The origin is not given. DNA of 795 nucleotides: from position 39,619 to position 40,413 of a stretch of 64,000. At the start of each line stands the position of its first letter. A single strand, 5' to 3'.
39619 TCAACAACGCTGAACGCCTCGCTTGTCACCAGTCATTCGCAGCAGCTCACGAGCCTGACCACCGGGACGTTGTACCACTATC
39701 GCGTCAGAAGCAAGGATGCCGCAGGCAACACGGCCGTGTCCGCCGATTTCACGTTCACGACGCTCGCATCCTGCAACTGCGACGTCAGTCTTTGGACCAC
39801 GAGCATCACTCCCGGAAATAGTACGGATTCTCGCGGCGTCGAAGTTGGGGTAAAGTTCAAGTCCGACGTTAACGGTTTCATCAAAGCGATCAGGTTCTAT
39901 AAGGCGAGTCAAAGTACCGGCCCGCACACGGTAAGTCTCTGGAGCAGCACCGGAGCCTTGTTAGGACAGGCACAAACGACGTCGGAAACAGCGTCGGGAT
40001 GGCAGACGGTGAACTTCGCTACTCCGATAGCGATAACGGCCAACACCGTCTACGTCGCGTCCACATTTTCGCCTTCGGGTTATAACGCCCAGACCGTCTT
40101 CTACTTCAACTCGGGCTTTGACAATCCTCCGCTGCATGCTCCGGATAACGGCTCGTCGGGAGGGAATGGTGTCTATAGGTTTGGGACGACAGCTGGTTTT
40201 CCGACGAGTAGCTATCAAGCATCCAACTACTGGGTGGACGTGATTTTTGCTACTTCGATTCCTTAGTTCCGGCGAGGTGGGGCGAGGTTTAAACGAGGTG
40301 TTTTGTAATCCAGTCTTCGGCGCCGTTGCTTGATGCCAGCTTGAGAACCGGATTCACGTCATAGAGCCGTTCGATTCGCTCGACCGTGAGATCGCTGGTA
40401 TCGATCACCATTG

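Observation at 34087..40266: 2059-aa secreted protein with three DUF4082 modules, a DmfA2-like domain and five tandem Fn3 domains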

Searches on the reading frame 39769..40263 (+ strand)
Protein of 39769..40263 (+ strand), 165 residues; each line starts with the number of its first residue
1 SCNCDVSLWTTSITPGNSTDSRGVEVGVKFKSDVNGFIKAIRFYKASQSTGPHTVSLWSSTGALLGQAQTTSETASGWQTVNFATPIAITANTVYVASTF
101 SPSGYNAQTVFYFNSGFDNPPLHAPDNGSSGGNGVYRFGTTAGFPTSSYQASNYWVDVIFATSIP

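Call 82: search_protein_families(library=pfam, proteins=[window:39769-40263:+], max_evalue=5)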
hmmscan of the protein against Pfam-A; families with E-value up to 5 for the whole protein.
window:39769-40263:+ (165 aa): 2 families
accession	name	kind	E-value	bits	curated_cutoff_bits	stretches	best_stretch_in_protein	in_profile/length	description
PF13313.11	DUF4082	-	3.9e-49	166.7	28.4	1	15-156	4-143/143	Domain of unknown function (DUF4082)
PF08005.17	PHR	-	0.039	14.9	23.6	1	28-99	20-100/151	PHR domain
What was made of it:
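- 39769..40266 (+): DUF4082 copy 3 (aa 1895-2059) and the stop codon; the protein ends with this domain. 166.7 bits, with a weak PHR hit (call 82).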
